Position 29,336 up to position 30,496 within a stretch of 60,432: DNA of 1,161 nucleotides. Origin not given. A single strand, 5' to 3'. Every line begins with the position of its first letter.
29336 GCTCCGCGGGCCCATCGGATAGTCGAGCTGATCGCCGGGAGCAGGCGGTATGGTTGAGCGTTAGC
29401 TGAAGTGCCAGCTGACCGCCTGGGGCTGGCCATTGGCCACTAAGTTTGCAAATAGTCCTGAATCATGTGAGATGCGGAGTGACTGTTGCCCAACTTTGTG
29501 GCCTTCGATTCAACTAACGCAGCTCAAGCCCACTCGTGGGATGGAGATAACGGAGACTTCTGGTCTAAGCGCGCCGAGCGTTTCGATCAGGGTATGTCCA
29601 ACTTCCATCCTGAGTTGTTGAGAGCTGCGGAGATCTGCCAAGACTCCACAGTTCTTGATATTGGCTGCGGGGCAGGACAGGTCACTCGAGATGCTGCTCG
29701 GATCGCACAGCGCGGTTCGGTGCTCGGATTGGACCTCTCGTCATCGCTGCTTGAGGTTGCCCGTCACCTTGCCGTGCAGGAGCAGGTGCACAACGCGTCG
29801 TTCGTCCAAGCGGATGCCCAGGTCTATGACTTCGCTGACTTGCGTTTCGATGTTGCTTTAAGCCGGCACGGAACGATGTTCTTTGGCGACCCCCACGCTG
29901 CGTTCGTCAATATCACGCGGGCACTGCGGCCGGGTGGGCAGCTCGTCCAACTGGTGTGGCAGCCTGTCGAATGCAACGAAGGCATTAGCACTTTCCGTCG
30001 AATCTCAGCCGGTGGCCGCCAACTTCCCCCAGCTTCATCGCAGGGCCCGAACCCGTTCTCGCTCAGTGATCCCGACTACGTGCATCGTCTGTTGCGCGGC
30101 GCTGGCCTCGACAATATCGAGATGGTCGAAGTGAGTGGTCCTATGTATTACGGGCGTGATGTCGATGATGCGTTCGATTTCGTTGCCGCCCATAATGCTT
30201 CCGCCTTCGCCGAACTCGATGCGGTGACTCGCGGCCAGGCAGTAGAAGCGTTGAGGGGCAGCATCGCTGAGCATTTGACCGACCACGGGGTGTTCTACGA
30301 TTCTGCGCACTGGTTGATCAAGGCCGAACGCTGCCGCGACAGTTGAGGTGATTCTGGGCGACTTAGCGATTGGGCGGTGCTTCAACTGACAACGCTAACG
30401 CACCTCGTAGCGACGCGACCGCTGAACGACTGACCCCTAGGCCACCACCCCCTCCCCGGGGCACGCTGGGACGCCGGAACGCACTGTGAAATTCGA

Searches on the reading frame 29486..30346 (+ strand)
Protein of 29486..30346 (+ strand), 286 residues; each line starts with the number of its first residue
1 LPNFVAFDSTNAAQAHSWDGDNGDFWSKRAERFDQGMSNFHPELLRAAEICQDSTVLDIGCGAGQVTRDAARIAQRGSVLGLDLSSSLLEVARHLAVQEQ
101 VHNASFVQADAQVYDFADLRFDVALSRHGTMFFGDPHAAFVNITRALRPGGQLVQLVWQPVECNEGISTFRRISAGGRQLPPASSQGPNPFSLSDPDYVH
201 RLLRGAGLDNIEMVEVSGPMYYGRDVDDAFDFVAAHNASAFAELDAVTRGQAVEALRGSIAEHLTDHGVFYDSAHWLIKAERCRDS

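Call 10: search_protein_families(library=pfam, proteins=[window:29486-30346:+], max_evalue=0.01)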
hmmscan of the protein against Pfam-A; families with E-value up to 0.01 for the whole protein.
window:29486-30346:+ (286 aa): 16 families
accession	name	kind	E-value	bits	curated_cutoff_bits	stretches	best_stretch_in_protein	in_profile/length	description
PF08241.18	Methyltransf_11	-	7.8e-21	75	21.2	1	57-154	1-94/95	Methyltransferase domain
PF13649.12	Methyltransf_25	-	9.8e-21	74.7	27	1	56-151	1-97/97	Methyltransferase domain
PF13847.12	Methyltransf_31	-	1.5e-19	70.5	27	1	53-154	4-108/145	Methyltransferase domain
PF08242.18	Methyltransf_12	-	2.9e-14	54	30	1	57-153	1-98/98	Methyltransferase domain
PF01209.24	Ubie_methyltran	-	1.2e-13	51.4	20.1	1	52-163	47-159/233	ubiE/COQ5 methyltransferase family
PF13489.12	Methyltransf_23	-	1e-12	48.6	27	1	43-211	12-162/164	Methyltransferase domain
PF05175.20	MTS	-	5.1e-06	26.7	23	1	32-125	15-103/170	Methyltransferase small domain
PF02390.23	Methyltransf_4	-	1.5e-05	25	24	1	53-138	2-85/173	Putative methyltransferase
PF02353.26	CMAS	-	6.4e-05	22.8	27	1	45-153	55-162/273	Mycolic acid cyclopropane synthetase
PF13679.12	Methyltransf_32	-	0.00041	20.8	27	1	48-114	21-92/143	Methyltransferase domain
PF01135.25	PCMT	-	0.00052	20.3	20.3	1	43-111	67-133/210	Protein-L-isoaspartate(D-aspartate) O-methyltransferase (PCMT)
PF03848.20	TehB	-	0.0056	16.6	20.4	1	36-132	14-107/193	Tellurite resistance protein TehB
PF06325.19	PrmA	-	0.0063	16.5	22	1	52-122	161-228/296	Ribosomal protein L11 methyltransferase (PrmA)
PF01728.25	FtsJ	-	0.0081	16.5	24.1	0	45-93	13-62/181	FtsJ-like methyltransferase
PF07021.18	MetW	-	0.0092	16.1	21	0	50-125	11-80/193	Methionine biosynthesis protein MetW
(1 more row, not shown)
